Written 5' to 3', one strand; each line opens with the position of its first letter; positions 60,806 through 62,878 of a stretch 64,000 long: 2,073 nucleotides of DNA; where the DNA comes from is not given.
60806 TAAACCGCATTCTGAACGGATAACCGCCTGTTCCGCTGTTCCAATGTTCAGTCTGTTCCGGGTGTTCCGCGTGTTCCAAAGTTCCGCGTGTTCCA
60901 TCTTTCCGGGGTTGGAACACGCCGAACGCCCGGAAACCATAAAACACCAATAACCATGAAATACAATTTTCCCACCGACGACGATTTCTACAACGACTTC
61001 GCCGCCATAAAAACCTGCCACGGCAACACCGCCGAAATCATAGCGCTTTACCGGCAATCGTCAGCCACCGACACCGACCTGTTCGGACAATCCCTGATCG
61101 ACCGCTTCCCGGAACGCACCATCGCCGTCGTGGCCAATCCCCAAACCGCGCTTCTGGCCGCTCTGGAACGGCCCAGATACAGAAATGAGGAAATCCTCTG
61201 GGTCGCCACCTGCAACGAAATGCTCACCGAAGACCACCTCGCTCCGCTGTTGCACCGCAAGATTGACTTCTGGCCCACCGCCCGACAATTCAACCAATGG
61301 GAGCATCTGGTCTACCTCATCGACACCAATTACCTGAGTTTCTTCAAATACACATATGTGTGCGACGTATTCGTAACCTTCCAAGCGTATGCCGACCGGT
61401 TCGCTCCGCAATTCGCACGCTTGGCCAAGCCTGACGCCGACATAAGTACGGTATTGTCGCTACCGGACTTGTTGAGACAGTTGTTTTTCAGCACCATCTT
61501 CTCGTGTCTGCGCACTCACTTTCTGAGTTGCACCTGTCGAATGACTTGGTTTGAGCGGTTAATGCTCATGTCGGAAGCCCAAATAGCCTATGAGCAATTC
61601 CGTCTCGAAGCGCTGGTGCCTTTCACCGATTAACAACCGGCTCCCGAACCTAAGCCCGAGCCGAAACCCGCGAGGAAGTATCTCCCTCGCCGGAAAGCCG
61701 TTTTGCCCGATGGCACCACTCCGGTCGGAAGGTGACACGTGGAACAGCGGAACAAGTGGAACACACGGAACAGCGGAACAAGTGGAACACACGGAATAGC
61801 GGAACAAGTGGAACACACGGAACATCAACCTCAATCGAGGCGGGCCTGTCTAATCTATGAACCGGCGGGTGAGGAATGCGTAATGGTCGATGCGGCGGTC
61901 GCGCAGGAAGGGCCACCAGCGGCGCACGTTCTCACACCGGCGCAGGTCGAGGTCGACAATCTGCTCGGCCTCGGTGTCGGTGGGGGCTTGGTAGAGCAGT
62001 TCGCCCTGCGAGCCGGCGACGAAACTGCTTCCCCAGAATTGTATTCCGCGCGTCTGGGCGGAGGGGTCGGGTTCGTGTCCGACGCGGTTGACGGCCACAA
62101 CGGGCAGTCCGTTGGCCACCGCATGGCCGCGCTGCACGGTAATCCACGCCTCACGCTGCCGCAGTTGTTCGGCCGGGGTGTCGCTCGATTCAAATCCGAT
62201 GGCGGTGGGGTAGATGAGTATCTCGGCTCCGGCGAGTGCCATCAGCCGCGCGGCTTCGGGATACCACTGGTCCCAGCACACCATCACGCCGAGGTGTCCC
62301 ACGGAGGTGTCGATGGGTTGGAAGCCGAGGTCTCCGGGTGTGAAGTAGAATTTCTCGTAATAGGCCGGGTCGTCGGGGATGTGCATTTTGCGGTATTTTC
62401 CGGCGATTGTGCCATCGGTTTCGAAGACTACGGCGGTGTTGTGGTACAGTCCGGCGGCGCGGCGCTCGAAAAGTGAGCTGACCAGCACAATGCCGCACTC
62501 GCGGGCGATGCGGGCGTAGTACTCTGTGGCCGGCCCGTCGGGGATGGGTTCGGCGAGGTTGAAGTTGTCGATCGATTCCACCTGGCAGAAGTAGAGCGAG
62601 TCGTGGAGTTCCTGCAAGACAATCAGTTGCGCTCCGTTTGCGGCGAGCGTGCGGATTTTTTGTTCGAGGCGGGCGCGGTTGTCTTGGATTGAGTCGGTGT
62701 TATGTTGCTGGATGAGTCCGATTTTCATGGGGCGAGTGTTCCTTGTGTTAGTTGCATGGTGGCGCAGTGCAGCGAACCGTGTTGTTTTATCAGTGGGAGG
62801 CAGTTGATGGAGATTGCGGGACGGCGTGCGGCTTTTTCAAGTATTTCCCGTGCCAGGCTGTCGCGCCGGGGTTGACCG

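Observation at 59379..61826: Four arrays of 8-9-bp GTTCC repeats (about 37 copies) bracket and partition a two-gene cassette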

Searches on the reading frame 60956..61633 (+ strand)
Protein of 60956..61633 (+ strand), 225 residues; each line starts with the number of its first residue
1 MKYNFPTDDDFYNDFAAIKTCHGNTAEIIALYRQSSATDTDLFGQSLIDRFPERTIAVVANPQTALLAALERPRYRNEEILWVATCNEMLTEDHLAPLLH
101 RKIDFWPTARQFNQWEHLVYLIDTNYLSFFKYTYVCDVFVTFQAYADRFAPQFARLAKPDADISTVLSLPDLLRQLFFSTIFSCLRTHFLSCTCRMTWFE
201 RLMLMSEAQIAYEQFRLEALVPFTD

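Call 8: search_protein_families(library=pfam, proteins=[window:60956-61633:+], max_evalue=1)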
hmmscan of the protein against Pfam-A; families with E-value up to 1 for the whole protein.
window:60956-61633:+ (225 aa): 1 family
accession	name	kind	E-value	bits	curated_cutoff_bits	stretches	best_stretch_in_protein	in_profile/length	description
PF19898.4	DUF6371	-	8e-08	32.7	27.7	1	33-107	78-148/150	Domain of unknown function (DUF6371)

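Call 9: search_protein_families(library=ncbifam, proteins=[window:60956-61633:+], max_evalue=1)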
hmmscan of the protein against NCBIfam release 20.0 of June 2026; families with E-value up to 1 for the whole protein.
window:60956-61633:+ (225 aa): 0 families

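Call 10: search_protein_families(library=phrogs, proteins=[window:60956-61633:+], max_evalue=1)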
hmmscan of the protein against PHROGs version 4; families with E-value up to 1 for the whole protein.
window:60956-61633:+ (225 aa): 0 families

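Call 12: find_homologous_proteins(query=window:60956-61633:+)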
Query window:60956-61633:+ (225 aa): 1 proteins with E <= 0.001 among 1668 candidates.
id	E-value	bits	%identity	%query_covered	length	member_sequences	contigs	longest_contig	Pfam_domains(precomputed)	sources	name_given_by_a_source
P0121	2.5e-147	507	98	100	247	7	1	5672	PF19898.5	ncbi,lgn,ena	-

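Call 13: find_encoding_contigs(protein=P0121, flank=6000, max_places=6)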
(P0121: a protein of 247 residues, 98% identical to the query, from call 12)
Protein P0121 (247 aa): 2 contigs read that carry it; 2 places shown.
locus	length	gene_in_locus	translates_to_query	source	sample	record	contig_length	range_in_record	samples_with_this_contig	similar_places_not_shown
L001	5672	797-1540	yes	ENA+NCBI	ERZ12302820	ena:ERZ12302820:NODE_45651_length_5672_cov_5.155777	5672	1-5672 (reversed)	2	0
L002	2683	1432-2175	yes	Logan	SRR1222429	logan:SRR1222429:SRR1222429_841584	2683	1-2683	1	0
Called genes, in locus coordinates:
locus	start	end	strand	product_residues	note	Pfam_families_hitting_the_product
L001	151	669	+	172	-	-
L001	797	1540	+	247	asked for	PF19898:DUF6371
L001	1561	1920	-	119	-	-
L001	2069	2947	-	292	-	PF00795:CN_hydrolase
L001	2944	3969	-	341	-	PF04371:PAD_porph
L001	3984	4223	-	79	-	-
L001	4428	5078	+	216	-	PF03588:Leu_Phe_trans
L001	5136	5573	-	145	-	PF14126:DUF4293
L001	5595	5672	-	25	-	?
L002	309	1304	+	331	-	PF13481:AAA_25, PF06745:ATPase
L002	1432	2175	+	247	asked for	PF19898:DUF6371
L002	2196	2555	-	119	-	-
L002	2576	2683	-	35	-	?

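Call 62: search_solved_structures(query=A2, max_evalue=1)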
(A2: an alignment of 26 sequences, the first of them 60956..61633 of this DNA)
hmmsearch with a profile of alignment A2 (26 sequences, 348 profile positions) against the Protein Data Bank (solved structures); distinct sequences matched with E-value up to 1: 0.

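Call 64: find_homologous_proteins(query=A4, max_evalue=0.001)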
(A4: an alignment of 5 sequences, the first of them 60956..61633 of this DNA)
Query A4 (5 sequences) (225 aa, profile of the alignment): 15 proteins with E <= 0.001 among 8000 candidates.
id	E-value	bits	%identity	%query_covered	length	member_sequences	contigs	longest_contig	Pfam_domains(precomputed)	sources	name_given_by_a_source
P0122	1.3e-89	317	42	35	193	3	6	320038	PF19898.5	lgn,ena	-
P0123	3.2e-82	293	33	63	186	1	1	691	PF19898.5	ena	-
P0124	1.4e-81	291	40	35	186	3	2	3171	PF19898.5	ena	-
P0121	1.2e-70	255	98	100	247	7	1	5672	PF19898.5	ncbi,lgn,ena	-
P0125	5.2e-19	87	27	36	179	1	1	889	PF19898.5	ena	-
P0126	1.1e-18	86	27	36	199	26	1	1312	PF19898.5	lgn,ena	-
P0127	6.8e-16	77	27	36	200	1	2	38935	PF19898.5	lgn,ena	-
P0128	4.0e-15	74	26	34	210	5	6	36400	PF19898.5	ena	-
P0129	2.6e-14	72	41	15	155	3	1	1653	PF19898.5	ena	-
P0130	4.5e-14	71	41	15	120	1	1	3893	PF19898.5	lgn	-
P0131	7.0e-14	70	34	17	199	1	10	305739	PF19898.5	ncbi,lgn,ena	-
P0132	8.1e-12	63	29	36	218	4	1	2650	PF19898.5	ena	-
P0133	1.1e-11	63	32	34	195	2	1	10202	PF19898.5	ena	-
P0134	2.0e-10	59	29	36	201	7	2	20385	PF19898.5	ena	-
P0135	1.3e-6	46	28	33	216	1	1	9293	PF19898.5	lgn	-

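Call 65: search_protein_families(library=pfam, alignment_id=A2, max_evalue=1)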
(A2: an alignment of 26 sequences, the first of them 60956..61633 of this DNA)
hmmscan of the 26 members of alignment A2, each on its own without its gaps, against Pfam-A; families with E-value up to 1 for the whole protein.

A. member 1, window:60956-61633:+ (225 aa): 1 family
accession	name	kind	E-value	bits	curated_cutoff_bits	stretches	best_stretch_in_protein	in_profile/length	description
PF19898.4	DUF6371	-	8e-08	32.7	27.7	1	33-107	78-148/150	Domain of unknown function (DUF6371)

B. families by the number of members that match (of 26 scanned): 20 families
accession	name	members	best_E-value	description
PF19898.4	DUF6371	26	9.3e-66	Domain of unknown function (DUF6371)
PF21957.2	Zn_ribbon_16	23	2.6e-28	Zinc beta-ribbon finger, putative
PF05129.18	Zn_ribbon_Elf1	3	0.021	Transcription elongation factor Elf1 like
PF08271.17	Zn_Ribbon_TF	3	0.12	TFIIB zinc-binding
PF18877.6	SSSPR-51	2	0.035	SSSPR-51 domain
PF01738.24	DLH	2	0.065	Dienelactone hydrolase family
PF25206.1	DUF7836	2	0.1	Domain of unknown function (DUF7836)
PF04438.22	zf-HIT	2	0.31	HIT zinc finger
PF13749.12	HATPase_c_4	1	0.018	Putative ATP-dependent DNA helicase recG C-terminal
PF21658.2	LNYV_PP_C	1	0.069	Lettuce necrotic yellow virus phosphoprotein C-terminal domain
PF13362.12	Toprim_3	1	0.071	Toprim domain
PF25164.1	CoiA_N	1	0.083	Competence protein CoiA, N-terminal domain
PF17192.9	MukF_M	1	0.094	MukF middle domain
PF05257.22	CHAP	1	0.12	CHAP domain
PF10772.14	Phage_HP1_Orf24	1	0.16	Bacteriophage HP1, Orf24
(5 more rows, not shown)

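Call 74: predict_structure(alignment_id=A5)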
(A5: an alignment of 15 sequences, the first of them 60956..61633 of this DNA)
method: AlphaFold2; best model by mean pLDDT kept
length: 225 residues; sequences in the alignment: 15
mean_pLDDT: 61.6   pTM: 0.60
mean pLDDT of the five models: 61.6, 61.4, 60.9, 60.5, 55.2
residues with pLDDT >= 90: 0; 70-90: 82; 50-70: 80; < 50: 63
segments of 3 or more residues with pLDDT < 50: 1-21, 123-137, 185-205
pLDDT, mean of each block of 10 residues (from residue 1): 35 44 53 57 81 85 78 74 80 81 78 68 44 48 51 66 72 68 48 41 50 56 55
secondary structure, 60 per line:
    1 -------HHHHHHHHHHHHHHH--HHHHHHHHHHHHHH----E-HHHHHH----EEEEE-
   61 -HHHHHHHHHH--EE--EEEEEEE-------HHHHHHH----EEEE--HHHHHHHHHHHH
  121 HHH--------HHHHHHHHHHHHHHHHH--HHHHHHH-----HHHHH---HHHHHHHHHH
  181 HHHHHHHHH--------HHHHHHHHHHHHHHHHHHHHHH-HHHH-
elements in order: H8-22 H25-38 H45-50 E55-59 H62-71 E78-84 H92-98 E103-106 H109-123 H132-148 H151-157 H163-167 H171-189 H198-219 H221-224

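Call 76: search_protein_representatives(protein=window:60956-61633:+)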
Query: 225 residues. Proteins with E-value up to 0.001 (for the whole library): 16; up to 1e-10: 2; up to 1e-30: 1. The best 16 are listed.
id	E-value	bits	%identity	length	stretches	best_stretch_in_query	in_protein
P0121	8.1e-148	506.6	98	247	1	1-225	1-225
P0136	5.2e-11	59.3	32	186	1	40-185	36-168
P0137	2.2e-10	57.3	40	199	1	17-119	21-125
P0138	1.5e-07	48.0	33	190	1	28-178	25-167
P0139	1.7e-07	47.8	33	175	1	14-145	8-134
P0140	1.0e-06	45.3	34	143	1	34-145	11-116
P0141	6.0e-06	42.8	35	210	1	34-119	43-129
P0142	8.7e-06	42.2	37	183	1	39-138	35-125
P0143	1.0e-05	42.0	44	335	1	35-117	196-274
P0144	1.4e-05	41.6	32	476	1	22-126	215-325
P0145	2.9e-05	40.5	41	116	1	38-117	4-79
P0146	1.3e-04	38.4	35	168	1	27-118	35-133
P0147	2.5e-04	37.5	34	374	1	31-117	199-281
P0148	5.4e-04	36.4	36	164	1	41-121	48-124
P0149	5.6e-04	36.3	35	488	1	38-119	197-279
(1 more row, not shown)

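Call 77: fold_search(model_id=the predicted structure, library=pdb)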
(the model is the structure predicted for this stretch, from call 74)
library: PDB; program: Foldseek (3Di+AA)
matches with E <= 10: 74; with E <= 0.001: 0
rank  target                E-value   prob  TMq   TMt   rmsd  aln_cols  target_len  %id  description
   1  8u8f_A                3.6e-01  0.10  0.22  0.21  15.6       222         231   10  GPR3 Orphan G-coupled Protein Receptor in complex with Dominant Negative Gs. (released 2024-03-06)
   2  8e3z_A                1.0e+00  0.06  0.22  0.23  18.1       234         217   11  Cryo-EM structure of the VPAC1R-VIP-Gs complex (released 2022-11-23)
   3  4xgu_E                1.1e+00  0.03  0.13  0.10  16.8       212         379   13  Structure of C. elegans PCH-2 (released 2015-05-06)
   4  9dye_A                1.2e+00  0.07  0.23  0.23  18.2       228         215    9  Buspirone-bound serotonin 1A (5-HT1A) receptor-Goa protein complex (released 2025-08-13)
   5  7vh0_B                1.2e+00  0.06  0.21  0.22  19.3       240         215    8  MT2-remalteon-Gi complex (released 2022-03-02)
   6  8iyw_B                1.2e+00  0.04  0.18  0.20  20.3       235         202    8  Structure of GSK256073-GPR109A-G-protein complex (released 2024-03-06)
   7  9dyd_A                1.5e+00  0.06  0.23  0.24  18.4       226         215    9  Asenapine-bound serotonin 1A (5-HT1A) receptor-Goa protein complex (released 2025-08-13)
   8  6omm_A                1.8e+00  0.04  0.20  0.21  19.9       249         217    6  Cryo-EM structure of formyl peptide receptor 2/lipoxin A4 receptor in complex with Gi (released 2020-02-26)
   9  4onq_B                1.9e+00  0.09  0.18  0.14  10.5       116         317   11  Crystal structure of ntDRM E283S/R309S/F310S/Y590S/D591S mutant (released 2014-06-04)
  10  2f48_B                1.9e+00  0.04  0.17  0.09  17.2       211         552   10  Crystal Structure of A Novel Fructose 1,6-Bisphosphate and AlF3 containing Pyrophosphate-dependent Phosphofructo-1-kin (released 2006-11-28)
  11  9k20_B                2.0e+00  0.04  0.20  0.21  19.2       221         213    8  Cryo-EM structure of ATP-bound P2Y purinoceptor 2-miniGo-scFv16 complex (released 2025-06-11)
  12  8efb_A                2.1e+00  0.03  0.20  0.20  20.0       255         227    7  Oliceridine-bound mu-opioid receptor-Gi complex (released 2022-11-09)
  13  7bw0_A                2.2e+00  0.04  0.21  0.21  18.9       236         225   11  Active human TGR5 complex with a synthetic agonist 23H (released 2020-09-02)
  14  8xgo_E                2.2e+00  0.04  0.22  0.22  17.4       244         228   10  a peptide receptor complex structure (released 2024-10-30)
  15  2f48_A                2.2e+00  0.03  0.17  0.09  17.7       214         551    9  Crystal Structure of A Novel Fructose 1,6-Bisphosphate and AlF3 containing Pyrophosphate-dependent Phosphofructo-1-kin (released 2006-11-28)
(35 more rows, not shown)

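Call 80: search_solved_structures(query=A2, max_evalue=10)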
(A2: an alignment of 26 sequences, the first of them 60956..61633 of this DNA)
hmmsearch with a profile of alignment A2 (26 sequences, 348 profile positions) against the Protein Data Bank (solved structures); distinct sequences matched with E-value up to 10: 1.
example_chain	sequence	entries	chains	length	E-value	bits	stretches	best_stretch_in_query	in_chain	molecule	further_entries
2cu8_A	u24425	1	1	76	1.7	10.8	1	18-51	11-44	Cysteine-rich protein 2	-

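Call 81: find_encoding_contigs(protein=P0122, flank=5000, max_places=6)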
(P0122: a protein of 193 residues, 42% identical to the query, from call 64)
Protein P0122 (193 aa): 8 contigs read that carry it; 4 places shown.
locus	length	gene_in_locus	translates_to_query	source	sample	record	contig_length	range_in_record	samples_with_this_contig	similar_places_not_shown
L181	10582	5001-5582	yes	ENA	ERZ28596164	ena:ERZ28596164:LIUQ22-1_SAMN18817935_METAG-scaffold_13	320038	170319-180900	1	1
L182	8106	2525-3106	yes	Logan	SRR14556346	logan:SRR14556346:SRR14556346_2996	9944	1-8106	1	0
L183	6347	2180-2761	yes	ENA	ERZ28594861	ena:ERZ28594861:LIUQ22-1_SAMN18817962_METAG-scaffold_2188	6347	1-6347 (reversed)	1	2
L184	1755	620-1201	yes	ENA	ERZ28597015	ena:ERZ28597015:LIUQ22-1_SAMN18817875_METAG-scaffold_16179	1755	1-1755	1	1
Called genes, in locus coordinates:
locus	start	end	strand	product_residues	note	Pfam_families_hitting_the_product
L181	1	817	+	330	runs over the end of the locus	-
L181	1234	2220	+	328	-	PF02445:NadA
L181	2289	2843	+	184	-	PF00255:GSHPx, PF00578:AhpC-TSA (weak)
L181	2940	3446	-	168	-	-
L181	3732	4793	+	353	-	PF13481:AAA_25, PF06745:ATPase (weak)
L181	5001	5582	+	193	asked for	PF19898:DUF6371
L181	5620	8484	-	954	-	PF02739:5_3_exonuc_N, PF01367:5_3_exonuc, PF01612:DNA_pol_A_exo1 (weak), PF00476:DNA_pol_A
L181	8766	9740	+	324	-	PF00348:polyprenyl_synt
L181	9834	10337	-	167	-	PF11396:PepSY_like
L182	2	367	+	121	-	?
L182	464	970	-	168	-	-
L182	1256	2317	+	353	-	PF13481:AAA_25, PF06745:ATPase (weak)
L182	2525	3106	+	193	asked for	PF19898:DUF6371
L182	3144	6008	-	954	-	PF02739:5_3_exonuc_N, PF01367:5_3_exonuc, PF01612:DNA_pol_A_exo1 (weak), PF00476:DNA_pol_A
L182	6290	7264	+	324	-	PF00348:polyprenyl_synt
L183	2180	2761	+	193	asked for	PF19898:DUF6371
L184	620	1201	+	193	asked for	PF19898:DUF6371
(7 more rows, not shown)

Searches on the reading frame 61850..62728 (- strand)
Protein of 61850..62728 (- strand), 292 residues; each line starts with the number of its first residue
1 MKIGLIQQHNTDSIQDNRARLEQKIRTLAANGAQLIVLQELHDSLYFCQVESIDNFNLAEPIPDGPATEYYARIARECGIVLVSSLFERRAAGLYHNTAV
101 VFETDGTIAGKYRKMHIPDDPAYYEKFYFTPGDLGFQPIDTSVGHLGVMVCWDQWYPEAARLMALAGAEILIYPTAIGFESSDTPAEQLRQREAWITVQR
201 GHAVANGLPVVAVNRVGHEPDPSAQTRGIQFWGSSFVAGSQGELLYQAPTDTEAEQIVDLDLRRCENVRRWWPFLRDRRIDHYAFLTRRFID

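Call 26: find_encoding_contigs(protein=window:61850-62728:-, flank=6000, max_places=10)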
Protein window:61850-62728:- (292 aa): no gene with exactly this product is on record in the collection.
